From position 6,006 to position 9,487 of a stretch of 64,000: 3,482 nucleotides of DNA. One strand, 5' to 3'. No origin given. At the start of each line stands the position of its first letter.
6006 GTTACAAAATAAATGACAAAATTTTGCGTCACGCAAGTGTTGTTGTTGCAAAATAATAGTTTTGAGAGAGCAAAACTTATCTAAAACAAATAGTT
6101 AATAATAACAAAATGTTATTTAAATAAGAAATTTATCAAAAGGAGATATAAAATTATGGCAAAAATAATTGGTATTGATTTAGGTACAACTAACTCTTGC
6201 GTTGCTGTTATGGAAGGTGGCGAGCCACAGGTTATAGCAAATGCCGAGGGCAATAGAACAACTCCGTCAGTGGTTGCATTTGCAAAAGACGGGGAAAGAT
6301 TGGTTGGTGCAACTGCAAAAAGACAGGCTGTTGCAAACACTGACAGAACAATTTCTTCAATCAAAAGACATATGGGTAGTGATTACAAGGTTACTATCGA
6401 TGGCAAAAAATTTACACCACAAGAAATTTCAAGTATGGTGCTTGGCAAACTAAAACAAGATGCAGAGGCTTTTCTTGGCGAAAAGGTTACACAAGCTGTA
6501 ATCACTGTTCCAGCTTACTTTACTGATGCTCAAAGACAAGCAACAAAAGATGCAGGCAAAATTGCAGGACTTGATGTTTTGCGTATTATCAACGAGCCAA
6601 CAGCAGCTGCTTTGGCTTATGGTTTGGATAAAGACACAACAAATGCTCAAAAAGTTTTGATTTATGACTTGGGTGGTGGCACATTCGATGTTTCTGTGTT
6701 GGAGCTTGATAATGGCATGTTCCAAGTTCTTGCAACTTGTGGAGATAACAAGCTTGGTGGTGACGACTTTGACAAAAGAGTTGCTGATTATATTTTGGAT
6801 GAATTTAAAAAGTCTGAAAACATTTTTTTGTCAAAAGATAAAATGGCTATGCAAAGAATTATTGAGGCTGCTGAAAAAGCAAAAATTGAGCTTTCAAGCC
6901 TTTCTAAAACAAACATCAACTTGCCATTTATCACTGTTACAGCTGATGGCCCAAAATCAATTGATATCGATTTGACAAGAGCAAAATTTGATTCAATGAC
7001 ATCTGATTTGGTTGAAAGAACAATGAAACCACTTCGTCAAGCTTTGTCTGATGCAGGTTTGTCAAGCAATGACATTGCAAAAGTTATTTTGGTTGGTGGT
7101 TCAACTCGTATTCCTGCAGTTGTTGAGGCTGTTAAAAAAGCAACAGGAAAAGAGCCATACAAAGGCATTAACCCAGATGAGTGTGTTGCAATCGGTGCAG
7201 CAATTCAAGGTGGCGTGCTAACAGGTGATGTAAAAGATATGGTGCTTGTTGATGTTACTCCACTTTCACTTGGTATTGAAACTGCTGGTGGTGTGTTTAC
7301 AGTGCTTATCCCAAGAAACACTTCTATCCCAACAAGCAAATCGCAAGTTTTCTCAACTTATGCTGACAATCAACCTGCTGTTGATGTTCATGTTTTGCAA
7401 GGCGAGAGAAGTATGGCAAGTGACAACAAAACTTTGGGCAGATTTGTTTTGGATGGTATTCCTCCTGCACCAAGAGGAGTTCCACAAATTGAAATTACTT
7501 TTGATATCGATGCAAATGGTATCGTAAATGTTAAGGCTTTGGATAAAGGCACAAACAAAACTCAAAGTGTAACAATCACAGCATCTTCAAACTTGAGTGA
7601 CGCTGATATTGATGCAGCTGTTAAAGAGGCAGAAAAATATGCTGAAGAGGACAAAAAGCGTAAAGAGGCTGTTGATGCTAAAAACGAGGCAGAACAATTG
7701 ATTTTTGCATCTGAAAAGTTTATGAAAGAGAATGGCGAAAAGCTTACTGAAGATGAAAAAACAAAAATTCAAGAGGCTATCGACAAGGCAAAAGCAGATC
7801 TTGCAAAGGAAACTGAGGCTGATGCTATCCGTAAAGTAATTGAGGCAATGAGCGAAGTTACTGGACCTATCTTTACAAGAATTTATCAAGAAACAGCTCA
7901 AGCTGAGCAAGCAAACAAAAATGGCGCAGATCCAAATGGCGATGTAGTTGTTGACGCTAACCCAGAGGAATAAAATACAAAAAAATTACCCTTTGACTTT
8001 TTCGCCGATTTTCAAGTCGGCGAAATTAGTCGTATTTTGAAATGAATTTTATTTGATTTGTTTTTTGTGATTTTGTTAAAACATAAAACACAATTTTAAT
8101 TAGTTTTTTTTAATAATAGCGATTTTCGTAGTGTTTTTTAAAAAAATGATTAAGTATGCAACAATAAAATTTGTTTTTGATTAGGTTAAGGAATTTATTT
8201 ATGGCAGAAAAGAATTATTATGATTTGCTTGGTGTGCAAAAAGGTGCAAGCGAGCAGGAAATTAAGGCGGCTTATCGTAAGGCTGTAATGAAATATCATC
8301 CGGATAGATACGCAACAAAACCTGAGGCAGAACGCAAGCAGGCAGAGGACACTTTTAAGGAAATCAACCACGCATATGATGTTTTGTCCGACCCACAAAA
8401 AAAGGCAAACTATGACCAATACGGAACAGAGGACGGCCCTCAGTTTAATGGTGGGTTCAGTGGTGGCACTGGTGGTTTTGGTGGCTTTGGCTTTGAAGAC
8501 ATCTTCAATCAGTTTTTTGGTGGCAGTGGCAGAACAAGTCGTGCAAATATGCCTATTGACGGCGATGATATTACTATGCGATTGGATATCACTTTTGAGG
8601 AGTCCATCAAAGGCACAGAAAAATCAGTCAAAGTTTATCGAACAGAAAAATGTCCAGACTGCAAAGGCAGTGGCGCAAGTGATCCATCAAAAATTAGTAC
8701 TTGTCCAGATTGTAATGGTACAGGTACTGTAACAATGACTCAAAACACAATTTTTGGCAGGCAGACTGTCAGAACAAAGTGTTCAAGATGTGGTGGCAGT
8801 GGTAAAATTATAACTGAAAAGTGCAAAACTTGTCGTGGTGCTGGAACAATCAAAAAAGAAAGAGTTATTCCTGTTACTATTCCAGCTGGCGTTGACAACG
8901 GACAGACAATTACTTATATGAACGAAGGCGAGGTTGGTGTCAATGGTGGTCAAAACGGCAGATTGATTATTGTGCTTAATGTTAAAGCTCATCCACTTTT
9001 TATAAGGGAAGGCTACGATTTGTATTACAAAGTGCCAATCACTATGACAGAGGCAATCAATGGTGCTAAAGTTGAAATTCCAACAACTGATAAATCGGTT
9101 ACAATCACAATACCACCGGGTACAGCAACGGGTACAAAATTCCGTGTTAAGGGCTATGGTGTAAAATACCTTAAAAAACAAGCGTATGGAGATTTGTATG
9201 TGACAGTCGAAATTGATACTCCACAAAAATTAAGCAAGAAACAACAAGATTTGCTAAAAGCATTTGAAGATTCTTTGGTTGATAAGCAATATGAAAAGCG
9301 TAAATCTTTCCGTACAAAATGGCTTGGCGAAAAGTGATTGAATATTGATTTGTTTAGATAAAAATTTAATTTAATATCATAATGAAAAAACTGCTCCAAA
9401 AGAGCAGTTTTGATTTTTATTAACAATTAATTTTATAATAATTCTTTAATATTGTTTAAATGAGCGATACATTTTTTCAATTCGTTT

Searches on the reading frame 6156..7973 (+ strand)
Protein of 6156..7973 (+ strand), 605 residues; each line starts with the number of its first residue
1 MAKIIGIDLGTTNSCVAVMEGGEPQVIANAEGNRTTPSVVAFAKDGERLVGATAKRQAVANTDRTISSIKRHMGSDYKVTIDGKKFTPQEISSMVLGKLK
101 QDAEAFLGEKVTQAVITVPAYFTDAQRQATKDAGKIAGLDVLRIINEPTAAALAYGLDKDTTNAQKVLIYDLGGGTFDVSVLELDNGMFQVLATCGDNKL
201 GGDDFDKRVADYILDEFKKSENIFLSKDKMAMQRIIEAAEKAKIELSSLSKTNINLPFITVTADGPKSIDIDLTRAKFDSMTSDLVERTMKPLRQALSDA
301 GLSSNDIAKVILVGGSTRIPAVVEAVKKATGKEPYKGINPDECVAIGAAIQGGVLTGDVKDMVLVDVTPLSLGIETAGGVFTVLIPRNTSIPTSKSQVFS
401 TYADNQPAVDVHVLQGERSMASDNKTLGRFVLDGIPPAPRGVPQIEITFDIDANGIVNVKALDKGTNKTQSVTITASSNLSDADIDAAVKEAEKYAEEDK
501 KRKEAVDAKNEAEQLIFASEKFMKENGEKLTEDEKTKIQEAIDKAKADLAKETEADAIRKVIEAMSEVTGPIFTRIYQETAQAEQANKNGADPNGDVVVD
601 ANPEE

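Call 86: search_protein_families(library=pfam, proteins=[window:6156-7973:+], max_evalue=0.0001)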
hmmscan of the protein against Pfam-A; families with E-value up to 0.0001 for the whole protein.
window:6156-7973:+ (605 aa): 4 families
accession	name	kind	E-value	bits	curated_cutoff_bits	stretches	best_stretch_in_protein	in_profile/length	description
PF00012.26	HSP70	-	2.7e-246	819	20.6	2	78-578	100-599/599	Hsp70 protein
PF06723.19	MreB_Mbl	-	3.1e-21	76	27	1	4-349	3-316/327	MreB/Mbl protein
PF14450.12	FtsA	-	4.7e-05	24.2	31.8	0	171-333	4-106/127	Cell division protein FtsA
PF21523.3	ParM_N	-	6.4e-05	23.5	27.4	0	165-223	5-61/159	Plasmid segregation protein ParM, C-terminal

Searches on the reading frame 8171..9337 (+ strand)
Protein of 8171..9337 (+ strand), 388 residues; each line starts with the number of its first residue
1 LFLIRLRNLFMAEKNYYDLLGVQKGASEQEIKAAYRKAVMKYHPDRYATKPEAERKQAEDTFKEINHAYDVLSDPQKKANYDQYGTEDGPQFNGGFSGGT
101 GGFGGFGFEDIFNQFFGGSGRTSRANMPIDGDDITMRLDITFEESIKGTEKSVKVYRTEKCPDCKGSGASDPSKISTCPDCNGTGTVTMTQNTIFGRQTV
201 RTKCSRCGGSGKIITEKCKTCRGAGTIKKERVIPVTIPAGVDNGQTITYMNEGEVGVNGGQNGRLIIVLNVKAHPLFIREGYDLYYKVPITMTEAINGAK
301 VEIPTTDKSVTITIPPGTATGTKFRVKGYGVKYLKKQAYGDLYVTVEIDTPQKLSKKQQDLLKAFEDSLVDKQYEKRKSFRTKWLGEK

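Call 86: search_protein_families(library=pfam, proteins=[window:8171-9337:+], max_evalue=0.0001)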
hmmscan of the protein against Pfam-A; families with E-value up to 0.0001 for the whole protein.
window:8171-9337:+ (388 aa): 3 families
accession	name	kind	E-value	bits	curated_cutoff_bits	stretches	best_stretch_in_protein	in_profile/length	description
PF01556.23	DnaJ_C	-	2.7e-46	157.8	26.6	1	134-351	1-152/152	DnaJ C terminal domain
PF00226.36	DnaJ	-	3.9e-24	85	27.8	1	15-82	1-63/63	DnaJ domain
PF00684.25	DnaJ_CXXCXGXG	-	1.9e-16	60.5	32.7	1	161-225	1-65/65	DnaJ central domain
